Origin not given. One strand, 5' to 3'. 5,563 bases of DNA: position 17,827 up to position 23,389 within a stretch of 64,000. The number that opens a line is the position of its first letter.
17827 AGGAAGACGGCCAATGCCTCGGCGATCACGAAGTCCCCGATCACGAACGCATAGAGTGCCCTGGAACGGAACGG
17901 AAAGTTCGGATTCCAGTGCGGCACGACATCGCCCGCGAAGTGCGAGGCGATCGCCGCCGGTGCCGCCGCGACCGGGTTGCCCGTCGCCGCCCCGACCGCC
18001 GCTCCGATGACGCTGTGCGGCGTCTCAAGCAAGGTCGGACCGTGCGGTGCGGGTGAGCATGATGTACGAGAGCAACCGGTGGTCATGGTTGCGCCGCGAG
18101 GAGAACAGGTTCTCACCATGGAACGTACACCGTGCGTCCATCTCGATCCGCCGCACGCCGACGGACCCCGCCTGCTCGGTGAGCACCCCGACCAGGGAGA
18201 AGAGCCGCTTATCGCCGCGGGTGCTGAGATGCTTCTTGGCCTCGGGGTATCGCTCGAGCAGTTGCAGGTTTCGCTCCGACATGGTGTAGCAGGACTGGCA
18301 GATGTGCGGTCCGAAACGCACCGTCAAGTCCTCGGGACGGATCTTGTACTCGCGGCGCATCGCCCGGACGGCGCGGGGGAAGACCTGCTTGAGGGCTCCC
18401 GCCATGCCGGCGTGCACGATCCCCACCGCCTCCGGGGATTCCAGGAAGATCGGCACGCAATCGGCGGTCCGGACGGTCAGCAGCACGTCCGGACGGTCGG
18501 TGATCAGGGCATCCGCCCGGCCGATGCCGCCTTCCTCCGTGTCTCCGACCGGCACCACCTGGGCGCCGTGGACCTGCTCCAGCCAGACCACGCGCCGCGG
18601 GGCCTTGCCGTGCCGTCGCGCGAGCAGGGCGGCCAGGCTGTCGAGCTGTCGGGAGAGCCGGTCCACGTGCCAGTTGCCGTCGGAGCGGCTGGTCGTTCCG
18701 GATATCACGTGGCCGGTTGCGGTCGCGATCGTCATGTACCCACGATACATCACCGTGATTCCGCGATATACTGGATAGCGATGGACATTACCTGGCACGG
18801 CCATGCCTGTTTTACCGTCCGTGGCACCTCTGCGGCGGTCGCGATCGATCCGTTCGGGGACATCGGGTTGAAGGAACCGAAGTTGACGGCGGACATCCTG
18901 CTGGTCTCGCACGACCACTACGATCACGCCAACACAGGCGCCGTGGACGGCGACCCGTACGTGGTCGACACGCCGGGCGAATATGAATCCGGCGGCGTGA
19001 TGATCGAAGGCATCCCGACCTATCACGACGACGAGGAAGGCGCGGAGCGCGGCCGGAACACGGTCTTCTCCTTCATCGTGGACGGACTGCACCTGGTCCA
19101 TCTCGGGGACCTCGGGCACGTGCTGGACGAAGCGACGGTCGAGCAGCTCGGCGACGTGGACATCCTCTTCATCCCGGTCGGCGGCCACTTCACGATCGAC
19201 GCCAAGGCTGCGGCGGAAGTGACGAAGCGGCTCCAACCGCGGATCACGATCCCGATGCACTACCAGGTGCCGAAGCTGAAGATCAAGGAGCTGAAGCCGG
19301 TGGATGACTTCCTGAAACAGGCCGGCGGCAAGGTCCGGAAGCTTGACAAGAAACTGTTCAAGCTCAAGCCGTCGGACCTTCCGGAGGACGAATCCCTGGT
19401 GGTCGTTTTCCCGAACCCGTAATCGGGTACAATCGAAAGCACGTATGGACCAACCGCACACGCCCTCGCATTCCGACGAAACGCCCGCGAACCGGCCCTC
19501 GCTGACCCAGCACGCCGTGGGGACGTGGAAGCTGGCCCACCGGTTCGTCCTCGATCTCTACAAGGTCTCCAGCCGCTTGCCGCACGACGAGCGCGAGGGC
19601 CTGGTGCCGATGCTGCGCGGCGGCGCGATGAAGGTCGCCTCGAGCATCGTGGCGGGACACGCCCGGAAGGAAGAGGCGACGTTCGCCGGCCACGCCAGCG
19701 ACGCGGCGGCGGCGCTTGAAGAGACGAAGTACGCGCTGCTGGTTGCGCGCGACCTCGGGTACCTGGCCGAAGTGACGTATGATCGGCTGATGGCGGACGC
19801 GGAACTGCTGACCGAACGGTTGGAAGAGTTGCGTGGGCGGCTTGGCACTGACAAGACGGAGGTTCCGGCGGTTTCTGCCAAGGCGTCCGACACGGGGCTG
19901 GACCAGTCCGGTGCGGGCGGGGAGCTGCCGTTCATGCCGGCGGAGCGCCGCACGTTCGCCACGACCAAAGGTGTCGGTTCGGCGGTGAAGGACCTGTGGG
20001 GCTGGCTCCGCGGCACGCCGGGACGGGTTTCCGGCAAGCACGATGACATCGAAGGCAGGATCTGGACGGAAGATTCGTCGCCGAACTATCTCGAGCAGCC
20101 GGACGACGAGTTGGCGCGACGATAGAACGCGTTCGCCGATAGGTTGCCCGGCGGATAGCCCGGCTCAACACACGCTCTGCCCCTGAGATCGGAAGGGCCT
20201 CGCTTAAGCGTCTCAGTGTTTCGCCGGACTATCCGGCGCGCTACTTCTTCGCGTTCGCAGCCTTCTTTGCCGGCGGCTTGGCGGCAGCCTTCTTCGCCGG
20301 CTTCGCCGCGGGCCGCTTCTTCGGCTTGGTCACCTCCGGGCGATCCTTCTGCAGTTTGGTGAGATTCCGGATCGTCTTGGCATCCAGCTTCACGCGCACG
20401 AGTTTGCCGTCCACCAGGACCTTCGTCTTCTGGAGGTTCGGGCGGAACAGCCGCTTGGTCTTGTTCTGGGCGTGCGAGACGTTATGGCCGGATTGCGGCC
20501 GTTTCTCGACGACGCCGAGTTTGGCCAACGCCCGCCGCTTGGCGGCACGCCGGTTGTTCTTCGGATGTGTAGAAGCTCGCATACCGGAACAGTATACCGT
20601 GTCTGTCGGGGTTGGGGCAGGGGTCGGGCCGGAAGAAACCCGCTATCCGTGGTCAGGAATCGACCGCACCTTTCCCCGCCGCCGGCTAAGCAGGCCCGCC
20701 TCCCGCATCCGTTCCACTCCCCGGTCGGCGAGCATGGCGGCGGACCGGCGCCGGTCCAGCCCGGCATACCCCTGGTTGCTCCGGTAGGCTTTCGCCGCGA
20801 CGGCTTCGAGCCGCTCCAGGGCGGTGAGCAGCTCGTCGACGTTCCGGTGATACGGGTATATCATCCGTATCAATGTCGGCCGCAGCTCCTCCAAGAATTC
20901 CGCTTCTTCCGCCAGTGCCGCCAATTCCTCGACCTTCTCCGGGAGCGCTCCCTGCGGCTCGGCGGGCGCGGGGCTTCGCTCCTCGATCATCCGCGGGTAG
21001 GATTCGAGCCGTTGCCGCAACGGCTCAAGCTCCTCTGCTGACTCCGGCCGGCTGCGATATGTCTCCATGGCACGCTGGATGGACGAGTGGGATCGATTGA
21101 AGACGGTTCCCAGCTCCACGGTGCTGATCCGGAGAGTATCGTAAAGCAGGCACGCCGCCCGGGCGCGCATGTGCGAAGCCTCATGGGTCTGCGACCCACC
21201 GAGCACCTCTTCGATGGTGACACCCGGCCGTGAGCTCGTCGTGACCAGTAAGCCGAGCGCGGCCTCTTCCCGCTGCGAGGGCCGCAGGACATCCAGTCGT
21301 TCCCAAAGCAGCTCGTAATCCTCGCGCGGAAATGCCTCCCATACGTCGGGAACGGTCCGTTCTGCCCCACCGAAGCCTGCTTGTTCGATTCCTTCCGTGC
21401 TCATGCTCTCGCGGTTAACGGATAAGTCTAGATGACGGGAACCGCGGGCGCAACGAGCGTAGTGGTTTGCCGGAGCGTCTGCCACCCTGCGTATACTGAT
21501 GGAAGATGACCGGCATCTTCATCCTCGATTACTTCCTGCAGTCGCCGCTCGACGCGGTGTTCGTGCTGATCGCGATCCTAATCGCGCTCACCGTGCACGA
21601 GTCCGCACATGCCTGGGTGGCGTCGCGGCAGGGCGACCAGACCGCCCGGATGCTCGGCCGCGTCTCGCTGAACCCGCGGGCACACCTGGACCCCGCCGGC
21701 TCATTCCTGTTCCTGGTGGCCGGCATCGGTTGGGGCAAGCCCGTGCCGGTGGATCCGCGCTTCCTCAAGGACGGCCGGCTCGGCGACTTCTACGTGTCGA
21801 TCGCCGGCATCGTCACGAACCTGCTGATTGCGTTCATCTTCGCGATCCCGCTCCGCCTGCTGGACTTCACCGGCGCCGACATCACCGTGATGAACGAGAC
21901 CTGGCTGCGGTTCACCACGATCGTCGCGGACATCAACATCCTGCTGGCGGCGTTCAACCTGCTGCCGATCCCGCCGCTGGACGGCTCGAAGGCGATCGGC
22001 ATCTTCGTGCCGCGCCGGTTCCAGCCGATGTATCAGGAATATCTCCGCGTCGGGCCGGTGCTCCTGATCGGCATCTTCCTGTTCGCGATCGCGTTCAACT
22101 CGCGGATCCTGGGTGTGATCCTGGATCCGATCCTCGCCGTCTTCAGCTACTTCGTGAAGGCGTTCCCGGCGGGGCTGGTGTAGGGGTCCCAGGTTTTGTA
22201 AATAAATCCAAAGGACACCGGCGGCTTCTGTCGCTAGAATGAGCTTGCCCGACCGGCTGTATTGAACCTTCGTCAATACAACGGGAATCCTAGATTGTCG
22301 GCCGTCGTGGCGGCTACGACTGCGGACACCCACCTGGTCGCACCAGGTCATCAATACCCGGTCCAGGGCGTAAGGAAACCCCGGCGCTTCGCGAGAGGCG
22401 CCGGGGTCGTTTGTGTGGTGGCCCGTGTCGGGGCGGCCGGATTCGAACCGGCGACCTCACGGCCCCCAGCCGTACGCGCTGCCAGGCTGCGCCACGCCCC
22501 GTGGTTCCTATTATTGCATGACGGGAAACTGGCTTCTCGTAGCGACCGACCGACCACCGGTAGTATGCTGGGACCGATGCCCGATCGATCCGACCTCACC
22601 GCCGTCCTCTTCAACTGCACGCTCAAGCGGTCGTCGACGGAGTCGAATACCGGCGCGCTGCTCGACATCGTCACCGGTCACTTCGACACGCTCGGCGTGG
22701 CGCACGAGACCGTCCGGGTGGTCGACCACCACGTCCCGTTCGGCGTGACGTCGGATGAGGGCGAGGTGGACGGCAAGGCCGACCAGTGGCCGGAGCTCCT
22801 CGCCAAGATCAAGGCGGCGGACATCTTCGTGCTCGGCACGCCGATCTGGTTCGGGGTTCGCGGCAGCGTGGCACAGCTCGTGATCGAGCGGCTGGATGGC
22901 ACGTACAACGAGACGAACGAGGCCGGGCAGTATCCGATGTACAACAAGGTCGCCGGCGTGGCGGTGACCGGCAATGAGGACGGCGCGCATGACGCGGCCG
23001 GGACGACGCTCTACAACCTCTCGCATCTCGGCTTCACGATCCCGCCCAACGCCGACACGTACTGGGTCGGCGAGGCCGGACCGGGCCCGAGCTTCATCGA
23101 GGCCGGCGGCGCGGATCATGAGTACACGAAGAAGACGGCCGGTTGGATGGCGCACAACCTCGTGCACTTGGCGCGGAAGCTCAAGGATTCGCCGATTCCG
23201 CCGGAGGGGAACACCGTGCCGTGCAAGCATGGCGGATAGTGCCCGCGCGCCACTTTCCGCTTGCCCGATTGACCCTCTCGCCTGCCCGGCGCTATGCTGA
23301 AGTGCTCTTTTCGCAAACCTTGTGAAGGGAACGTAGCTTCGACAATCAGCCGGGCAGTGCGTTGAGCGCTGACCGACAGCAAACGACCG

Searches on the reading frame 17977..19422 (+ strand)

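Call 19: search_protein_families(library=pfam, proteins=[window:17977-19422:+], max_evalue=0.00001)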
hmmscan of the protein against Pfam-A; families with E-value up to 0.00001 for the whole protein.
window:17977-19422:+ (481 aa): 2 families
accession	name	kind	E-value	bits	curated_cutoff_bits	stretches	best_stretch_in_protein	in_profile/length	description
PF13483.12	Lactamase_B_3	-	2.1e-51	174.5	24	1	271-428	2-160/160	Beta-lactamase superfamily domain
PF12706.13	Lactamase_B_2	-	6.2e-12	46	27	1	336-429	96-200/200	Beta-lactamase superfamily domain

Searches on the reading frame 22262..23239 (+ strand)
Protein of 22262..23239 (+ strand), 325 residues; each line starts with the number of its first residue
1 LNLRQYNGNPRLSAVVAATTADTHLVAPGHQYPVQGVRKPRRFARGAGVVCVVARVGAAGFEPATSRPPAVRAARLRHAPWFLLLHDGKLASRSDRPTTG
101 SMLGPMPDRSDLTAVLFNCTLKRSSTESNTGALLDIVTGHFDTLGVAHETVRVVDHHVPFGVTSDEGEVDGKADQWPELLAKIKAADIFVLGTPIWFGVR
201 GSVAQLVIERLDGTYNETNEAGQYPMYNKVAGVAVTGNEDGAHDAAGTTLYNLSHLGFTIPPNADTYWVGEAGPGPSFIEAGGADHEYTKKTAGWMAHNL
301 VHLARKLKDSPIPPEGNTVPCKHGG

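Call 8: search_protein_families(library=ncbifam, proteins=[window:22262-23239:+], max_evalue=0.01)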
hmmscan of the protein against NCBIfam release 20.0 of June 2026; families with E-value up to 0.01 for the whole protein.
window:22262-23239:+ (325 aa): 0 families

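Call 16: search_protein_families(library=pfam, proteins=[window:22262-23239:+], max_evalue=0.001)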
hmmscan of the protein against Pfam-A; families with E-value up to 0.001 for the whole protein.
window:22262-23239:+ (325 aa): 1 family
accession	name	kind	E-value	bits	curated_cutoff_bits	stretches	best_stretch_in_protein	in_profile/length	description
PF03358.20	FMN_red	-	5.1e-13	49.3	24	1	126-263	12-142/152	NADPH-dependent FMN reductase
